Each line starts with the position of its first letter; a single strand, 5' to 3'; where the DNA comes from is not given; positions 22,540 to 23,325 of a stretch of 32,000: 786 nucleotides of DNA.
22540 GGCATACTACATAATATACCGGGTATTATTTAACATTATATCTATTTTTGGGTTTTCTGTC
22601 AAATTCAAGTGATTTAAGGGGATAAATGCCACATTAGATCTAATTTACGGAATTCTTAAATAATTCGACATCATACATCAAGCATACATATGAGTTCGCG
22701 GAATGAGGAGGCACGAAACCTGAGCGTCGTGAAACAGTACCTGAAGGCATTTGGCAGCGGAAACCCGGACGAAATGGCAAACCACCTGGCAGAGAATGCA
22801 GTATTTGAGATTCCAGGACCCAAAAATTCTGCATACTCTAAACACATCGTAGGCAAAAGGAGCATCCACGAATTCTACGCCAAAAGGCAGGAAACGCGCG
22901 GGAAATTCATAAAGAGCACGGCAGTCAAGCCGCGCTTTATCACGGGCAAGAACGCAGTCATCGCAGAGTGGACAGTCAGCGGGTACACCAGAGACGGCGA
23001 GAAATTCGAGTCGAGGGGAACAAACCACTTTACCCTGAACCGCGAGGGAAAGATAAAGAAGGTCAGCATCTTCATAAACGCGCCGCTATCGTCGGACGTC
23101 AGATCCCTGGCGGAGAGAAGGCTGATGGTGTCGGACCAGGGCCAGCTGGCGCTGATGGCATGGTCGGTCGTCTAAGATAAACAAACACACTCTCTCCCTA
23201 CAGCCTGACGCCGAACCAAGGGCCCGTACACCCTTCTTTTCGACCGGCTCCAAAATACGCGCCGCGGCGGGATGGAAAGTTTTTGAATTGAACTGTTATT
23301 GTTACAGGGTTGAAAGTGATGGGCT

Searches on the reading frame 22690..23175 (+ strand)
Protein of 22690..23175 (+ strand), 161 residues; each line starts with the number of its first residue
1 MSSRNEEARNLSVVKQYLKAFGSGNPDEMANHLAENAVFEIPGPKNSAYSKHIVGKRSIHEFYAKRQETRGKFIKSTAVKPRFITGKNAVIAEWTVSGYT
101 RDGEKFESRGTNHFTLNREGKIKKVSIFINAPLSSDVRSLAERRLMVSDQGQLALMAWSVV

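Call 20: search_protein_families(library=ncbifam, proteins=[window:22690-23175:+], max_evalue=0.01)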
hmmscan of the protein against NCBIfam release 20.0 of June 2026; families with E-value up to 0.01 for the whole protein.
window:22690-23175:+ (161 aa): 4 families
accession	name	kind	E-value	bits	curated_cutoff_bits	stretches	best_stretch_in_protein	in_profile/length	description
TIGR02096.1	TIGR02096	subfamily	2.5e-07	31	97.1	1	13-131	3-121/129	ketosteroid isomerase-related protein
NF007214.0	PRK09636.1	subfamily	0.00016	21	271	1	4-93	167-256/293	RNA polymerase sigma factor SigJ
NF006089.0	PRK08241.1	subfamily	0.00037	19.7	240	1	4-130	213-327/343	RNA polymerase subunit sigma-70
TIGR02957.1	SigX4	subfamily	0.00081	18.7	323.25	1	6-92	162-246/281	RNA polymerase sigma-70 factor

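Call 21: search_protein_families(library=pfam, proteins=[window:22690-23175:+], max_evalue=0.1)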
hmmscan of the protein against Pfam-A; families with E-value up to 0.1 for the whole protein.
window:22690-23175:+ (161 aa): 4 families
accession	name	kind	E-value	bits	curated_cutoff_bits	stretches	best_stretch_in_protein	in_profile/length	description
PF12680.13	SnoaL_2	-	4.3e-14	53.4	27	1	14-124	1-101/102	SnoaL-like domain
PF14534.12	DUF4440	-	4.2e-05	24.4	25.2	1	12-120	3-102/107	Domain of unknown function (DUF4440)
PF02136.26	NTF2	-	0.002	19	21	1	13-116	5-99/116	Nuclear transport factor 2 (NTF2) domain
PF16022.11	DUF4783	-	0.076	13.5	24.1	0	18-78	5-63/102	Domain of unknown function (DUF4783)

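Call 24: find_homologous_proteins(query=window:22690-23175:+, max_evalue=0.001)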
Query window:22690-23175:+ (161 aa): 3 proteins with E <= 0.001 among 30 candidates.
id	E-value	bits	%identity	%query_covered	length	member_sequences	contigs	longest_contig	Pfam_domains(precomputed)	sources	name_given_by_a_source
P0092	7.0e-100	349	100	100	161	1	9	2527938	PF12680.14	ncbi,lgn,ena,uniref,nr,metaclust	ncbi:nuclear transport factor 2 family protein [Nitrososphaera viennensis]|uniref:SnoaL-like domain-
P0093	7.6e-75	268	79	100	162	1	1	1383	PF12680.14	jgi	jgi:ketosteroid isomerase-like protein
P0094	6.6e-42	161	64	75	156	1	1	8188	-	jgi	-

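Call 28: find_related_loci(query=A1, collection=metagenome_contigs, flank=8000)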
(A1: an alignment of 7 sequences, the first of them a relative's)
Query A1 (161 aa) in metagenome_contigs; peptide patterns used: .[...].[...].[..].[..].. (x = any residue, [..] = any of these).
68 stretches matched a pattern; 28 encode a relative of the query (tblastn E <= 1e-3); 28 distinct loci.
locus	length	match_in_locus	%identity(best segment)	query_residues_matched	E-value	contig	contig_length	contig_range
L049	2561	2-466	67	7-161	7e-74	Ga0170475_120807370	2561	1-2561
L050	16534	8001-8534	29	1-161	4e-12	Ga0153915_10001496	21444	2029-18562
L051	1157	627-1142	24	9-161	1e-9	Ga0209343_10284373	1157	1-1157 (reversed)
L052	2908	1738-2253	25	9-161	2e-9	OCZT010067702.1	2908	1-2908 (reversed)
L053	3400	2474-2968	27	17-161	2e-9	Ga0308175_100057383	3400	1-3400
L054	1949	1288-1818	27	1-161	4e-9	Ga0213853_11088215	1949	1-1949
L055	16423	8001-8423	30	35-161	4e-9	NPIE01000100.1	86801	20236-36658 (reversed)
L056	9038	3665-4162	27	16-161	6e-9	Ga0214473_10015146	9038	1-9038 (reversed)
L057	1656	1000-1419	28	36-161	8e-9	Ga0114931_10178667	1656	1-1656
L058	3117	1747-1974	36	84-161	8e-9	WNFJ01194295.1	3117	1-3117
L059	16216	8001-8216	38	88-161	3e-9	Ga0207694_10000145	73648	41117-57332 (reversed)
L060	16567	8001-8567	27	1-161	1e-8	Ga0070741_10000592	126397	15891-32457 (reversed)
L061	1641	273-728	27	24-161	3e-8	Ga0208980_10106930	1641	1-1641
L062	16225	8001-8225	36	87-161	4e-8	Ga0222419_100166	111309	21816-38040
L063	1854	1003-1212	35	90-161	6e-8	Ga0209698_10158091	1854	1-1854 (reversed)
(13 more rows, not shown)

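Call 49: predict_structure(alignment_id=A3)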
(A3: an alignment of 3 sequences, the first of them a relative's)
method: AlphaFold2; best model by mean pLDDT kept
length: 161 residues; sequences in the alignment: 3
mean_pLDDT: 57.7   pTM: 0.47
mean pLDDT of the five models: 57.7, 46.9, 45.5, 42.7, 40.9
residues with pLDDT >= 90: 0; 70-90: 38; 50-70: 64; < 50: 59
segments of 3 or more residues with pLDDT < 50: 1-4, 21-23, 26-48, 132-148, 158-161
pLDDT, mean of each block of 10 residues (from residue 1): 48 51 45 37 45 68 65 67 69 72 71 75 70 45 44 52 47
secondary structure, 60 per line:
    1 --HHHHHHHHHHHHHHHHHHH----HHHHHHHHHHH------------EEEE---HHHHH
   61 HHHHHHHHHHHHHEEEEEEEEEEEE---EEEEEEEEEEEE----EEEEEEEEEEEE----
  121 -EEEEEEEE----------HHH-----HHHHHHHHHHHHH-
elements in order: H3-21 H26-36 E49-52 H56-73 E74-85 E89-100 E105-116 E122-129 H148-160

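Call 50: search_protein_representatives(alignment_id=A3)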
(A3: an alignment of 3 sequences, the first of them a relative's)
Query: 3 sequences, 161 profile positions. Proteins with E-value up to 0.001 (for the whole library): 7; up to 1e-10: 4; up to 1e-30: 2. The best 7 are listed.
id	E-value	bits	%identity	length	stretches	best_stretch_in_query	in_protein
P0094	1.2e-82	291.6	-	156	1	9-161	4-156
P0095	2.6e-68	245.1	-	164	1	5-161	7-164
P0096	1.9e-11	60.2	-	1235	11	82-105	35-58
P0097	4.5e-11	59.0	-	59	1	102-152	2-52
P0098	2.9e-04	36.9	-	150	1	14-161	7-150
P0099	3.6e-04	36.6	-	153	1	14-161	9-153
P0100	8.6e-04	35.3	-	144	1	11-121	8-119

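Call 57: search_protein_families(library=pfam, proteins=[L056:5048-5905:+], max_evalue=0.001)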
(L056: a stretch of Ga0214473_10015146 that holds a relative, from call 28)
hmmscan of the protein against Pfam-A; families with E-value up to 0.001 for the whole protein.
L056:5048-5905:+ (285 aa): 7 families
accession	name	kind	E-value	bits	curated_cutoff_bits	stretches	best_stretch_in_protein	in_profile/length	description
PF08241.18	Methyltransf_11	-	4.1e-14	53.4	21.2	1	114-197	1-95/95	Methyltransferase domain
PF13489.12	Methyltransf_23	-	5.3e-11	43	27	1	96-239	9-154/164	Methyltransferase domain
PF13847.12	Methyltransf_31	-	2.1e-08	34.4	27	1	153-197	63-109/145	Methyltransferase domain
PF13649.12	Methyltransf_25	-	3.6e-08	34.4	27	1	114-193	2-97/97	Methyltransferase domain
PF08242.18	Methyltransf_12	-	1.7e-06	29.1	30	1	114-195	1-98/98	Methyltransferase domain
PF03966.22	Trm112p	-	0.0001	22.6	22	1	10-38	5-36/40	Trm112p-like protein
PF01209.24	Ubie_methyltran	-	0.00099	19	20.1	0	147-202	101-156/233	ubiE/COQ5 methyltransferase family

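Call 74: predict_structure(alignment_id=A5)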
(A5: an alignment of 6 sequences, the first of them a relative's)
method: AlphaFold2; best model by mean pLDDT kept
length: 161 residues; sequences in the alignment: 6
mean_pLDDT: 71.1   pTM: 0.71
mean pLDDT of the five models: 71.1, 70.2, 69.8, 68.5, 68.3
residues with pLDDT >= 90: 28; 70-90: 78; 50-70: 20; < 50: 35
segments of 3 or more residues with pLDDT < 50: 46-50, 132-161
pLDDT, mean of each block of 10 residues (from residue 1): 80 90 83 88 52 73 71 73 86 81 77 90 82 39 35 42 35
secondary structure, 60 per line:
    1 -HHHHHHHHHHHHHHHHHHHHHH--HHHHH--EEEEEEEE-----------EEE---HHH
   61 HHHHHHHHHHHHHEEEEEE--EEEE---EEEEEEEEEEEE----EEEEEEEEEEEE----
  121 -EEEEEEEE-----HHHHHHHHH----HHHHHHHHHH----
elements in order: H2-23 H26-30 E33-40 E52-54 H58-73 E74-79 E82-85 E89-100 E105-116 E122-129 H135-143 H148-157

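Call 76: fold_search(model_id=the predicted structure, library=pdb)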
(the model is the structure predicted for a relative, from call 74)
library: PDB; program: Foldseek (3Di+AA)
matches with E <= 10: 1150; with E <= 0.001: 437
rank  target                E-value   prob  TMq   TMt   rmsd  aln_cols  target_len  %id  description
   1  5cxo_B                2.4e-08  1.00  0.60  0.70   3.1       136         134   19  Intriguing role of epoxide hydrolase/cyclase-like enzyme SalBIII in pyran ring formation in polyether salinomycin (released 2015-09-30)
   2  1s5a_B                3.0e-08  1.00  0.62  0.68   3.9       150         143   20  Crystal Structure of Putative Isomerase from Bacillus subtilis (released 2004-05-11)
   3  3fgy_B                7.8e-08  1.00  0.59  0.72   3.1       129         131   16  CRYSTAL STRUCTURE OF A NTF2-LIKE PROTEIN (BXE_B1094) FROM BURKHOLDERIA XENOVORANS LB400 AT 1.59 A RESOLUTION (released 2008-12-23)
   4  9iqm                  7.8e-08  1.00  0.49  0.62   4.9       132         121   22  CatM-L6S, a SnoaL-like protein in complex with substrate mimic L6S (released 2025-07-16)
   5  1s5a_D                9.8e-08  1.00  0.60  0.68   3.7       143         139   21  Crystal Structure of Putative Isomerase from Bacillus subtilis (released 2004-05-11)
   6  3i0y_B                1.2e-07  1.00  0.58  0.69   3.0       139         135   19  Crystal structure of a putative polyketide cyclase (xcc0381) from xanthomonas campestris pv. campestris at 1.50 A reso (released 2009-07-21)
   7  9iq7_A                1.6e-07  1.00  0.53  0.66   3.9       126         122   21  SacM-homologous of AkaM (released 2025-07-16)
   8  1s5a_C                2.2e-07  1.00  0.60  0.66   4.0       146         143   20  Crystal Structure of Putative Isomerase from Bacillus subtilis (released 2004-05-11)
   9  9iql_B                2.4e-07  1.00  0.52  0.64   4.1       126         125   21  SacM in complex with L6S (released 2025-07-16)
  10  9iq7_B                2.8e-07  1.00  0.52  0.63   4.1       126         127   21  SacM-homologous of AkaM (released 2025-07-16)
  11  3fgy_A                3.0e-07  1.00  0.60  0.70   3.0       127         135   18  CRYSTAL STRUCTURE OF A NTF2-LIKE PROTEIN (BXE_B1094) FROM BURKHOLDERIA XENOVORANS LB400 AT 1.59 A RESOLUTION (released 2008-12-23)
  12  9iqk_A                3.2e-07  1.00  0.52  0.66   4.0       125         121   22  SacM in complex with LC3 (released 2025-07-16)
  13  9iq5_B                3.2e-07  1.00  0.51  0.65   4.0       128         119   22  CatM, SnoaL-like protein (released 2025-07-16)
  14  3i0y_C                3.4e-07  1.00  0.59  0.68   3.1       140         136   19  Crystal structure of a putative polyketide cyclase (xcc0381) from xanthomonas campestris pv. campestris at 1.50 A reso (released 2009-07-21)
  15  6uae_D                3.8e-07  1.00  0.59  0.76   2.6       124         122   22  Ketosteroid isomerase (C. testosteroni) with truncated & designed loop for precise positioning of a catalytic E38 (released 2020-09-16)
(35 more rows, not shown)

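Call 81: find_encoding_contigs(protein=P0094, flank=8000, max_places=2)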
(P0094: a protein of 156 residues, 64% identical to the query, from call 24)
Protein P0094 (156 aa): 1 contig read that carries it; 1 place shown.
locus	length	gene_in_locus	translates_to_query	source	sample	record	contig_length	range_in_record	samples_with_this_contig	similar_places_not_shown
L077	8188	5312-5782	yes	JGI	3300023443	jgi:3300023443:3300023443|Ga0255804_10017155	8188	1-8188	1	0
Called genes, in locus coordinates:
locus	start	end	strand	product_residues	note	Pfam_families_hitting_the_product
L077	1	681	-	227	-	?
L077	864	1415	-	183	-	-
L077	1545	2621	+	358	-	PF20530:DUF6745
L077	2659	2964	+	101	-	-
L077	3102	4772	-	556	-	-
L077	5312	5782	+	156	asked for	-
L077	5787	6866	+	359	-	PF04055:Radical_SAM, PF13186:SPASM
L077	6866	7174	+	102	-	PF05402:PqqD (weak)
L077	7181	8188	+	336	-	?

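Call 82: find_encoding_contigs(protein=P0098, flank=6000, max_places=2)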
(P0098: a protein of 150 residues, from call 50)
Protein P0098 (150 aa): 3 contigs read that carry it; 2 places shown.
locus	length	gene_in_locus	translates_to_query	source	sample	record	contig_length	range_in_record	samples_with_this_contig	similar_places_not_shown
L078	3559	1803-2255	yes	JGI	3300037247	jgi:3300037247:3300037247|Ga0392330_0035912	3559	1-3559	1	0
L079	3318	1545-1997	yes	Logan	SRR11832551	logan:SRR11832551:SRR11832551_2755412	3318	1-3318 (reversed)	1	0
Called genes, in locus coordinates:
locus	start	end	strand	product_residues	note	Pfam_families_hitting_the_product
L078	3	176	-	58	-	?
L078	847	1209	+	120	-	PF00196:GerE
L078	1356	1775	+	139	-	PF02082:Rrf2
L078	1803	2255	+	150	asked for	PF12680:SnoaL_2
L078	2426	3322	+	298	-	PF04055:Radical_SAM, PF13186:SPASM (weak)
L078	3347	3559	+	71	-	?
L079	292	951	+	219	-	PF00196:GerE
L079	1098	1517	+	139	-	PF02082:Rrf2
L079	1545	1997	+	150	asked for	PF12680:SnoaL_2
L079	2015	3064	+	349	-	PF04055:Radical_SAM, PF13186:SPASM (weak)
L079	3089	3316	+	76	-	?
